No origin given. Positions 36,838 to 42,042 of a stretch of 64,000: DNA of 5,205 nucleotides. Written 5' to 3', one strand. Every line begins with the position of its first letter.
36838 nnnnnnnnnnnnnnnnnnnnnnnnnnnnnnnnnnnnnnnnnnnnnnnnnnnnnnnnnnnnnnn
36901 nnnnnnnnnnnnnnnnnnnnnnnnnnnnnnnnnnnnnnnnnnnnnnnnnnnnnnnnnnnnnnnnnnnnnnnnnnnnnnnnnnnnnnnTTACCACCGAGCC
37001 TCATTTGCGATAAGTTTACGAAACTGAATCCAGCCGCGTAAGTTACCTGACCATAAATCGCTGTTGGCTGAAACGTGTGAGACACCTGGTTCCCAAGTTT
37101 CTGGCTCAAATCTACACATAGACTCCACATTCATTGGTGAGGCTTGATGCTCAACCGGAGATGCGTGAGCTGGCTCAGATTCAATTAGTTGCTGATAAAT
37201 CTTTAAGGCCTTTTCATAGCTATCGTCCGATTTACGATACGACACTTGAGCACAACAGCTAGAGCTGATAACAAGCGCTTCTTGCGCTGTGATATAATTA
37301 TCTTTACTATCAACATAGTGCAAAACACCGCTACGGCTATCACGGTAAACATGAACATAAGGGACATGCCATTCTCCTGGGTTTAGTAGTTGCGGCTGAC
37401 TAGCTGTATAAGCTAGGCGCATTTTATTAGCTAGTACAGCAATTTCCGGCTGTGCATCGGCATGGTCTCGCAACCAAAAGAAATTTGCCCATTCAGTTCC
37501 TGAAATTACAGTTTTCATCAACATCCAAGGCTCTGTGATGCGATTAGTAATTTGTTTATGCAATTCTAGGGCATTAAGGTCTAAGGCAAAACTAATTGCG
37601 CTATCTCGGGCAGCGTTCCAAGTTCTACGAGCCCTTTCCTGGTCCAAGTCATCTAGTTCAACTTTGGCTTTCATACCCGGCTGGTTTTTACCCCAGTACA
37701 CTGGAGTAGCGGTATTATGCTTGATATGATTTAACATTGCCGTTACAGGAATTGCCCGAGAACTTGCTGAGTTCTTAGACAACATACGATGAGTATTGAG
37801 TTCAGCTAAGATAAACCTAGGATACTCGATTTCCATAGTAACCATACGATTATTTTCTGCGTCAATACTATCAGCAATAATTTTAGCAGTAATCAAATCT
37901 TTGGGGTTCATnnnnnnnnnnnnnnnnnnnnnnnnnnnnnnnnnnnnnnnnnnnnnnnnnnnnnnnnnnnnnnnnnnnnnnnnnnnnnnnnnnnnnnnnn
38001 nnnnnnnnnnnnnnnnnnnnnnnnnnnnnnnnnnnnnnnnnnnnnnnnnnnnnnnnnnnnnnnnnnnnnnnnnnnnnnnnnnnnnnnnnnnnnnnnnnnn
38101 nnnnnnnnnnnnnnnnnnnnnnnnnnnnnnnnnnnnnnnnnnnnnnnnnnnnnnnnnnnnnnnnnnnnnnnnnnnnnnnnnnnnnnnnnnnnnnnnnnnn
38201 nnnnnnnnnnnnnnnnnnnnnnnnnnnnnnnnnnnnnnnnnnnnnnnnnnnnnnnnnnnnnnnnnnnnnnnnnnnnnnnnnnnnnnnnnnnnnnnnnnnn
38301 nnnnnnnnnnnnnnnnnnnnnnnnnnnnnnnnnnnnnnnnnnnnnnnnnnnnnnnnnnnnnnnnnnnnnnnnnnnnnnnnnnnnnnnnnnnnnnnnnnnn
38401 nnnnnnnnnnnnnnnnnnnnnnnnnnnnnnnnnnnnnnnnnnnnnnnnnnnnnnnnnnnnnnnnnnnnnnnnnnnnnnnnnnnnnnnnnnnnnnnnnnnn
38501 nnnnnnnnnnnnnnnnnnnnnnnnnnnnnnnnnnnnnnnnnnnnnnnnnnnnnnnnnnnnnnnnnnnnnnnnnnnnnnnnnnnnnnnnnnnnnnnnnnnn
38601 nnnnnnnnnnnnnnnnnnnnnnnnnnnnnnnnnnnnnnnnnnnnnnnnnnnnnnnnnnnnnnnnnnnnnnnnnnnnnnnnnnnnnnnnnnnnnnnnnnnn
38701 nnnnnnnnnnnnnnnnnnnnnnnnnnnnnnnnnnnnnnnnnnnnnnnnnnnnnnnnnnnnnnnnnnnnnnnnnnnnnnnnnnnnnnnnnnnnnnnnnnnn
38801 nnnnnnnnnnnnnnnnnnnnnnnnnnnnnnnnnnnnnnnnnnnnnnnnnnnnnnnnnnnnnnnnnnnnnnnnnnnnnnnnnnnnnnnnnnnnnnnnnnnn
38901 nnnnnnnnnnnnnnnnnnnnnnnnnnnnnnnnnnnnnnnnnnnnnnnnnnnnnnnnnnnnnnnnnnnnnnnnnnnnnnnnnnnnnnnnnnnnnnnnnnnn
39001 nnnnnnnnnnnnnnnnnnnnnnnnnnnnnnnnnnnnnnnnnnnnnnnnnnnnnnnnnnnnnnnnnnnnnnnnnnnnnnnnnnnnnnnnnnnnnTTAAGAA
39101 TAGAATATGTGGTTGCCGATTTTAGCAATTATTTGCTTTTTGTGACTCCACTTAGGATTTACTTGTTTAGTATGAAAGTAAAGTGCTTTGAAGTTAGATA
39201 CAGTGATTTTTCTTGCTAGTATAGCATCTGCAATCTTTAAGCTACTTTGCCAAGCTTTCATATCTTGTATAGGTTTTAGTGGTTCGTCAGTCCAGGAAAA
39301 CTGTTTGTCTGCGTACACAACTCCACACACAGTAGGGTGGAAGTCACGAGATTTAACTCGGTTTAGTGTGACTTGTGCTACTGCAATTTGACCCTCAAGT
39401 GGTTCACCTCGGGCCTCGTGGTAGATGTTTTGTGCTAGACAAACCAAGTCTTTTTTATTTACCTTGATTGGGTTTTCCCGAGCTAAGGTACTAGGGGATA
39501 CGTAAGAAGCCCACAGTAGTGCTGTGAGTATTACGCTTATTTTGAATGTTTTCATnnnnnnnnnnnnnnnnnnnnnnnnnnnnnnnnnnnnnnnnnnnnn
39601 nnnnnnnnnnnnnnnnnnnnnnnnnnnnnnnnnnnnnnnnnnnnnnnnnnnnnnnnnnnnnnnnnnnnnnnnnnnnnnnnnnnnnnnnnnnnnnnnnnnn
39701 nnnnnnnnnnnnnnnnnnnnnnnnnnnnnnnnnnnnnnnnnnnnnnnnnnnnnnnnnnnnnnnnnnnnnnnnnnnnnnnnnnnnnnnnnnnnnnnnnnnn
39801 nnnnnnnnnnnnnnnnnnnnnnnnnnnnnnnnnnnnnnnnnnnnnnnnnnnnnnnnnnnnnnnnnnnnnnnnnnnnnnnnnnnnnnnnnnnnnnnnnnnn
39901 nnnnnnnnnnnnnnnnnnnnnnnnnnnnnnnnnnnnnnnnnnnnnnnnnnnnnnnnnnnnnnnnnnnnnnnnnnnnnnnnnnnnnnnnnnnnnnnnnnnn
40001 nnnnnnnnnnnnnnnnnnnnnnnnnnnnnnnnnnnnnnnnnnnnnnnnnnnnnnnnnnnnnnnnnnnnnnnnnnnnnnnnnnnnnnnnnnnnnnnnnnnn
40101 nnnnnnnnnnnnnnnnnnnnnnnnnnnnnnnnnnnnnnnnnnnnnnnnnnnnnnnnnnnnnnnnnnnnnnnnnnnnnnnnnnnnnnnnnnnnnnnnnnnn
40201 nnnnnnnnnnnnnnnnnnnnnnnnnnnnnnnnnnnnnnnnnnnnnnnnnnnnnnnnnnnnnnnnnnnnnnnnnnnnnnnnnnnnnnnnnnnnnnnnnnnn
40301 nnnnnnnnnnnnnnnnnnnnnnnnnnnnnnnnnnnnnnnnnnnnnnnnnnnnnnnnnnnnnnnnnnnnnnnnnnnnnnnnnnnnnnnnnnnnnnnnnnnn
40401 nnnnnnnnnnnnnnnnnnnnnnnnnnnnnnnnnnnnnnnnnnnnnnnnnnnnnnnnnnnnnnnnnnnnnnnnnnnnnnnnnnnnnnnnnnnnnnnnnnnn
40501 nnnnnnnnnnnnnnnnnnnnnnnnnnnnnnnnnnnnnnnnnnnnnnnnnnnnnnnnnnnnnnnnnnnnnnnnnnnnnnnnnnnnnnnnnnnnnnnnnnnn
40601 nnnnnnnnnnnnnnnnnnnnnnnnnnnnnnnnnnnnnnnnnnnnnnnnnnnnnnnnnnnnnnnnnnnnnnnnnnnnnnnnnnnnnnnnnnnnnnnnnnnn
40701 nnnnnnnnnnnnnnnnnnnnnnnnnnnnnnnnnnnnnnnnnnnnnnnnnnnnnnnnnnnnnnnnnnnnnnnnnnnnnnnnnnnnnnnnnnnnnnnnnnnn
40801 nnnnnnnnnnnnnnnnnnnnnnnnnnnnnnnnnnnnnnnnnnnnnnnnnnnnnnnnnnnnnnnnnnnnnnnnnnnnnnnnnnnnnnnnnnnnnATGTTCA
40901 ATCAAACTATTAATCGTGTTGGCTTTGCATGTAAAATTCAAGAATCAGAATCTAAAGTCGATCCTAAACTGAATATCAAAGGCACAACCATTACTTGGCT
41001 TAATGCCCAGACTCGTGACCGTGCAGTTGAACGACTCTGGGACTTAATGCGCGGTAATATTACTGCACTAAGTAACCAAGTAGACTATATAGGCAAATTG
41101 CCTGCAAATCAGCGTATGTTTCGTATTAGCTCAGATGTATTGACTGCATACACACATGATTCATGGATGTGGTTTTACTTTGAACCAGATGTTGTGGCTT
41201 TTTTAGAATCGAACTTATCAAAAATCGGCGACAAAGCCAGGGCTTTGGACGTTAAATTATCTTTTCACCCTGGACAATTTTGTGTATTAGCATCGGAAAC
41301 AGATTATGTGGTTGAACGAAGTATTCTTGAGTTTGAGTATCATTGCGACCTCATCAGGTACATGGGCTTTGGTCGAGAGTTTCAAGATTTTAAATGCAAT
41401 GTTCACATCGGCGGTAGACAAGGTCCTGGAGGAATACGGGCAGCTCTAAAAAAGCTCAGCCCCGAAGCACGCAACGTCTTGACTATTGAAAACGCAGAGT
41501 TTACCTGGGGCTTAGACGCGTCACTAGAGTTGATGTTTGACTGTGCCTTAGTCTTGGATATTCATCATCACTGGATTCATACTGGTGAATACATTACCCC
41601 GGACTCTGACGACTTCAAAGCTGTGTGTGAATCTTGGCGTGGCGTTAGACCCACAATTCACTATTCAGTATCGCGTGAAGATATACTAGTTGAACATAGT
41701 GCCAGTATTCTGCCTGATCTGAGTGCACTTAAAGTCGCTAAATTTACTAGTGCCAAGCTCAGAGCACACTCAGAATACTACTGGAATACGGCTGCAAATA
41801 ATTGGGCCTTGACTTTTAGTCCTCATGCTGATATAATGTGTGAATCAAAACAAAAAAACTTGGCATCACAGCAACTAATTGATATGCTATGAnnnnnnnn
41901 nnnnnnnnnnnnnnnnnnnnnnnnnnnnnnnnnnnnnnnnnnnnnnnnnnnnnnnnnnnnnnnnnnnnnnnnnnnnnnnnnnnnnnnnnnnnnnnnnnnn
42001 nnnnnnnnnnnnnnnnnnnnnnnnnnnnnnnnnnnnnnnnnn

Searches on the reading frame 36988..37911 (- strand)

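Call 48: search_protein_families(library=pfam, proteins=[window:36988-37911:-], max_evalue=0.001)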
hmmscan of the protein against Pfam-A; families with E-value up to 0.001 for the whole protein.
window:36988-37911:- (307 aa): 1 family
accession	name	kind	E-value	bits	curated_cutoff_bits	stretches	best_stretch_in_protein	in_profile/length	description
PF02511.20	Thy1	-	7.7e-10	39.3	24.8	1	24-166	59-183/191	Thymidylate synthase complementing protein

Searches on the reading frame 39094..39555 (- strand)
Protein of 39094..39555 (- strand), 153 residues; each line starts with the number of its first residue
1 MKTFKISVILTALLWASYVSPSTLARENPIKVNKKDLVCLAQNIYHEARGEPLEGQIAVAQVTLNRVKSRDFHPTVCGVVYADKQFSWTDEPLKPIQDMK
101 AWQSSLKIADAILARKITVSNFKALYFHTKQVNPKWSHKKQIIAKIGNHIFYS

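Call 48: search_protein_families(library=pfam, proteins=[window:39094-39555:-], max_evalue=0.001)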
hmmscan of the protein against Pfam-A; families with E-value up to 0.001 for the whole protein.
window:39094-39555:- (153 aa): 1 family
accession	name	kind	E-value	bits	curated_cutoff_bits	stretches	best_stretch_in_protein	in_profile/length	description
PF07486.17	Hydrolase_2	-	1.9e-26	93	27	1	50-152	1-100/100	Cell Wall Hydrolase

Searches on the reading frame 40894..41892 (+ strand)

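Call 12: search_protein_families(library=phrogs, proteins=[window:40894-41892:+])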
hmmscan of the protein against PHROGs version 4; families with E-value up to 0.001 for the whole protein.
window:40894-41892:+ (332 aa): 1 family
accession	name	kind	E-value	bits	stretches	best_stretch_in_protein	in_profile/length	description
phrog_8420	-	DNA, RNA and nucleotide metabolism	2.9e-72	244.3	1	9-330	3-305/309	endonuclease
